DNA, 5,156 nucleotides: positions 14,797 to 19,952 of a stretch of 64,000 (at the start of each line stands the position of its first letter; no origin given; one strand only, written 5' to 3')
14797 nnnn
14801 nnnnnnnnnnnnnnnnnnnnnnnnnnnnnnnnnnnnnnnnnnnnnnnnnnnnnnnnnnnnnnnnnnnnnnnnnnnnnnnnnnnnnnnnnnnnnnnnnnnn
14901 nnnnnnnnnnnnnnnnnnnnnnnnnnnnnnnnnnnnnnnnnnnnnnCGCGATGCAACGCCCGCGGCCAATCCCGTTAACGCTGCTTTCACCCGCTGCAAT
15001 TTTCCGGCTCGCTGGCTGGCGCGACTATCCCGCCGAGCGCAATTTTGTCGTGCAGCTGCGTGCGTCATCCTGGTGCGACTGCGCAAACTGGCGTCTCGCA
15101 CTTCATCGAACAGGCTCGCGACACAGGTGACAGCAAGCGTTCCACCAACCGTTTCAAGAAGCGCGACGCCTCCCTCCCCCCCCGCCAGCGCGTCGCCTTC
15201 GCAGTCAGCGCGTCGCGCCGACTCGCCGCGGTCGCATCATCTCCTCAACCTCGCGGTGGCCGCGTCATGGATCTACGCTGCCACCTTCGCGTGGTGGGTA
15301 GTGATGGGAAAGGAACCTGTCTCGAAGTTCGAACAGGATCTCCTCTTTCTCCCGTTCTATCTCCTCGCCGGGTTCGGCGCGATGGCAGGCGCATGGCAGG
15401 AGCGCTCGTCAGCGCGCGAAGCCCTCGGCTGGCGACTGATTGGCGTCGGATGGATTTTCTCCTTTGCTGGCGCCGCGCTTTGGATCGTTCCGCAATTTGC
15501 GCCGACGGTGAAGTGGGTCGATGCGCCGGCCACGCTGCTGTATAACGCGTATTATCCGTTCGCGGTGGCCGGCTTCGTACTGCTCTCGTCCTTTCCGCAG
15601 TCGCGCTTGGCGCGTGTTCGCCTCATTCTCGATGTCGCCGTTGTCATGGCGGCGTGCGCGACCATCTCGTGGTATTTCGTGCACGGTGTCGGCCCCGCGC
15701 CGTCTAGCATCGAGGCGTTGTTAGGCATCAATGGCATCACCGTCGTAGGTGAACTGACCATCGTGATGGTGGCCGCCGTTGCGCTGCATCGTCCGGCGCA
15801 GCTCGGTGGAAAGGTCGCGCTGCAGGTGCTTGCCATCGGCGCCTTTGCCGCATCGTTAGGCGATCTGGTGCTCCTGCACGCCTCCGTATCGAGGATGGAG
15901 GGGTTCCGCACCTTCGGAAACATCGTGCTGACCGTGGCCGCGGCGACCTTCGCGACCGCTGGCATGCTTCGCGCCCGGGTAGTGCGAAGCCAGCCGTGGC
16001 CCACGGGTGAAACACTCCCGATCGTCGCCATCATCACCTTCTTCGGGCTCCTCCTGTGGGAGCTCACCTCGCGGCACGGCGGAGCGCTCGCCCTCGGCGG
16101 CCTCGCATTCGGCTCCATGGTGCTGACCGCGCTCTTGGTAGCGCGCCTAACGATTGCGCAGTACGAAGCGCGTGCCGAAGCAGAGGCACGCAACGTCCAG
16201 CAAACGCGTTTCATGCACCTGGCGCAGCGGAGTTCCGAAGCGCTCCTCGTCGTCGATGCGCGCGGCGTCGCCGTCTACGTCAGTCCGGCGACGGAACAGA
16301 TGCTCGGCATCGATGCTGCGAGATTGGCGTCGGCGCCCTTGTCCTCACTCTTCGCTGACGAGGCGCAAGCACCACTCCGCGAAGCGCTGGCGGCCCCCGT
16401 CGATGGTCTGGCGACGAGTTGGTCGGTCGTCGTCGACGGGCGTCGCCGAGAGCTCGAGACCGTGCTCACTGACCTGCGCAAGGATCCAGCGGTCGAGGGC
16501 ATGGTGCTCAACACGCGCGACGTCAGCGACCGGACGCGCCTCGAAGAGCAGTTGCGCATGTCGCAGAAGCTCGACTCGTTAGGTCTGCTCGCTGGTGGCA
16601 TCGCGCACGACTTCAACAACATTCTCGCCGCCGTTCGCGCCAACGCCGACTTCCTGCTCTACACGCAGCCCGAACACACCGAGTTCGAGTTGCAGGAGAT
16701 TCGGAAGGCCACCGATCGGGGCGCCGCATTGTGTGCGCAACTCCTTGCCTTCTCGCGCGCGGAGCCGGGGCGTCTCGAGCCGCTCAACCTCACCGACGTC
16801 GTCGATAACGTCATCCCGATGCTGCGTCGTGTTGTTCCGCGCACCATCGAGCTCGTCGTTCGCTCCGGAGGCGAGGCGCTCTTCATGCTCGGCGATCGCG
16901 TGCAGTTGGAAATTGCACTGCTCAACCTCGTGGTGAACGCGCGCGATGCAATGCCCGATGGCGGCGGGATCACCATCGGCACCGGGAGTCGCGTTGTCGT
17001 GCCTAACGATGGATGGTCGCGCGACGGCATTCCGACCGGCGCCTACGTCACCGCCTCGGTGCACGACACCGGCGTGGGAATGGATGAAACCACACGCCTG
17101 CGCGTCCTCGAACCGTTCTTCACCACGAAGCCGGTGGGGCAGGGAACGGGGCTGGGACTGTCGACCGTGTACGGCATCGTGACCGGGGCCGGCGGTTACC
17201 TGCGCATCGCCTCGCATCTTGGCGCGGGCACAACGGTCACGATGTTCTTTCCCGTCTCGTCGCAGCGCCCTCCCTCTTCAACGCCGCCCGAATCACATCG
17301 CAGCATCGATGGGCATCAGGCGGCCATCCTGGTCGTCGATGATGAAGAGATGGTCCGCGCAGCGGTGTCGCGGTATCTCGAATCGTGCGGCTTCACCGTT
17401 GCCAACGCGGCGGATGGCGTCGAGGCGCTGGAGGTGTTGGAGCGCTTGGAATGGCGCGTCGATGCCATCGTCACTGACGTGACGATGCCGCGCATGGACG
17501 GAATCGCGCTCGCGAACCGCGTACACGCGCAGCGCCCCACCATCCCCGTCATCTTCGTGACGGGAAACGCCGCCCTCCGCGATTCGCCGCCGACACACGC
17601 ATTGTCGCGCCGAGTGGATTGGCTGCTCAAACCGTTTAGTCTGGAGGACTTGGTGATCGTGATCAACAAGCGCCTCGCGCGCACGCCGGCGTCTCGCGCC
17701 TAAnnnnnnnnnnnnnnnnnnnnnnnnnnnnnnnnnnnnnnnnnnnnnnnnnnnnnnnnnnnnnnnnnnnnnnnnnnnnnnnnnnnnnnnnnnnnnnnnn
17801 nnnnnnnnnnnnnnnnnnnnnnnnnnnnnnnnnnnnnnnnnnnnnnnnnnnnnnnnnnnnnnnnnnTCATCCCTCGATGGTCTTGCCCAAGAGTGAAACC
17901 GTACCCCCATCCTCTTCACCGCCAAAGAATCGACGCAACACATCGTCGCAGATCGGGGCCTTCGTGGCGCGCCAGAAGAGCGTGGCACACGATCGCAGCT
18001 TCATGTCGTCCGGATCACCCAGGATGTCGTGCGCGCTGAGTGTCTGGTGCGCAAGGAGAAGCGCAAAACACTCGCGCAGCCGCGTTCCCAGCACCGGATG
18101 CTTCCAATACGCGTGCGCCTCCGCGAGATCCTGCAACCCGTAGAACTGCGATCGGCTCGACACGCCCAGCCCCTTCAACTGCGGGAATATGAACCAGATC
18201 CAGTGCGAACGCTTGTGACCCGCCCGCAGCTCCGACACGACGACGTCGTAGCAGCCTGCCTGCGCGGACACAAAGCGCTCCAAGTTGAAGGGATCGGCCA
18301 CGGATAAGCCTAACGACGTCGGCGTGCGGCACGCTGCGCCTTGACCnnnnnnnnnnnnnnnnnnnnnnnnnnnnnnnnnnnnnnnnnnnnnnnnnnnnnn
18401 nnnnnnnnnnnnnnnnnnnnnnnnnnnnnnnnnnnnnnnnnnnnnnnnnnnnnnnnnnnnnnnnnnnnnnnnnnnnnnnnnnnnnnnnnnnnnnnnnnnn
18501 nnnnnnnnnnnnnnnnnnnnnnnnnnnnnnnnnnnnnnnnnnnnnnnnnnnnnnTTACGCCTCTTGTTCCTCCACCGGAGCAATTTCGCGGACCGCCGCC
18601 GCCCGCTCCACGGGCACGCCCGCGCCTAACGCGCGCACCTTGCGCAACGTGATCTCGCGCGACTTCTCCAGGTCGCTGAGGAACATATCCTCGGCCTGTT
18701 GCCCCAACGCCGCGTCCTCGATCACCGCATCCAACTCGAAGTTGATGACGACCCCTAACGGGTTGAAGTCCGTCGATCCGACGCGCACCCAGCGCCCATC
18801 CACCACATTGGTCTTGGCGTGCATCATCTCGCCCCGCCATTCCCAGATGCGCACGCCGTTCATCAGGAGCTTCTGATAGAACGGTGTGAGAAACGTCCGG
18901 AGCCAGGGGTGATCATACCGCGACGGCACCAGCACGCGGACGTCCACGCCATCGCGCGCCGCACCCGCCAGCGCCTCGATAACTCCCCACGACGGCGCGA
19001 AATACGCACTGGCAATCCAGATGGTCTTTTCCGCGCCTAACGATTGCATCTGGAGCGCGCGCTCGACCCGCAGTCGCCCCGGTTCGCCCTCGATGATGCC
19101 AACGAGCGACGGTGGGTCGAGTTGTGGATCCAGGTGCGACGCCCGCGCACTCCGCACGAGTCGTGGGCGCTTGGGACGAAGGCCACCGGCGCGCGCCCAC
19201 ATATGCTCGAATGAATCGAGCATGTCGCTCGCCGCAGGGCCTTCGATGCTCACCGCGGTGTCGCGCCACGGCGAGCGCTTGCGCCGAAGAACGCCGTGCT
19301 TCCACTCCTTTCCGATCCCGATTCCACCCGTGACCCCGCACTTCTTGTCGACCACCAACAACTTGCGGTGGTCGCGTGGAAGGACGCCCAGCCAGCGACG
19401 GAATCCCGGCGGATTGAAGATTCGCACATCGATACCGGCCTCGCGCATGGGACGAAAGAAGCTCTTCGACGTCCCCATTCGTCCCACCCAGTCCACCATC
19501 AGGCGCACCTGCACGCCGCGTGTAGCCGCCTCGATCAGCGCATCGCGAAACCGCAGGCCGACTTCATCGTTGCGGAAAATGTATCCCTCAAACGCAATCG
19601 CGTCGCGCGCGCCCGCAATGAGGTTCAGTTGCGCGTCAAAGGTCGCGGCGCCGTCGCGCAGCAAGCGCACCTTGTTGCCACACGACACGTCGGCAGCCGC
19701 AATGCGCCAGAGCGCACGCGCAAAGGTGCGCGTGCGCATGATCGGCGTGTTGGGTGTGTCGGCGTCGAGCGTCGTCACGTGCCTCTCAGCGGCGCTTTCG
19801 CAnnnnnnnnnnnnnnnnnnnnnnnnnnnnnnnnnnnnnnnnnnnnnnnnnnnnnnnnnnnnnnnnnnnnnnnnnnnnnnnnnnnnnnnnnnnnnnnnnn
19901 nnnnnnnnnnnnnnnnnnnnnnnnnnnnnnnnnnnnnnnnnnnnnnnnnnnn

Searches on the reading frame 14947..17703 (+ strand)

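Call 35: search_protein_families(library=pfam, max_evalue=1e-8, proteins=[window:14947-17703:+])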
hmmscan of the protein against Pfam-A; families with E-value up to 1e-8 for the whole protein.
window:14947-17703:+ (918 aa): 2 families
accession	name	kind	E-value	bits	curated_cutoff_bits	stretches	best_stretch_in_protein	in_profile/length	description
PF00072.30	Response_reg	-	2.1e-22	79.8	30.2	1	794-906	1-110/111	Response regulator receiver domain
PF02518.31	HATPase_c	-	3.4e-16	60.1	26.4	1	649-770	1-109/111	Histidine kinase-, DNA gyrase B-, and HSP90-like ATPase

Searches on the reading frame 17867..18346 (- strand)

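Call 35: search_protein_families(library=pfam, max_evalue=1e-8, proteins=[window:17867-18346:-])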
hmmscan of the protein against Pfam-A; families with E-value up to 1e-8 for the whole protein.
window:17867-18346:- (159 aa): 1 family
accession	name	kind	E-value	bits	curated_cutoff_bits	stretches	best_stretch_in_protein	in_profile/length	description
PF08837.16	DUF1810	-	1.8e-52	177.3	25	1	20-153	2-136/136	Protein of unknown function (DUF1810)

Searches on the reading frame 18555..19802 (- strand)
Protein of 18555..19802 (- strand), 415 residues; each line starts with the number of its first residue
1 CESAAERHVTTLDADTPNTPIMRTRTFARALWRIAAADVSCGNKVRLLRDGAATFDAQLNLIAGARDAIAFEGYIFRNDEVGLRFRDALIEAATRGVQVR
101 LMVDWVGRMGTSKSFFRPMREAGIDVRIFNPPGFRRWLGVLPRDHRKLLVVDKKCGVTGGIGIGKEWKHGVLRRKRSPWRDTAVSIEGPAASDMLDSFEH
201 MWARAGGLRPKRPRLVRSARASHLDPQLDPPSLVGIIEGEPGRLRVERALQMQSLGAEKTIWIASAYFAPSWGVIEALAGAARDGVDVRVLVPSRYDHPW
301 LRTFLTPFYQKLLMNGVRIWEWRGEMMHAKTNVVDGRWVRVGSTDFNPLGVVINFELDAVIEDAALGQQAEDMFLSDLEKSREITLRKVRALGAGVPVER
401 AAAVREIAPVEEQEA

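Call 35: search_protein_families(library=pfam, max_evalue=1e-8, proteins=[window:18555-19802:-])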
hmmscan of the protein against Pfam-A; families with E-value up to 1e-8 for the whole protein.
window:18555-19802:- (415 aa): 1 family
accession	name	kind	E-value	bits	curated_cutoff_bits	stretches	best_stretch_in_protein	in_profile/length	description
PF13091.12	PLDc_2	-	5.1e-34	117.4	27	2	257-377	8-131/132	PLD-like domain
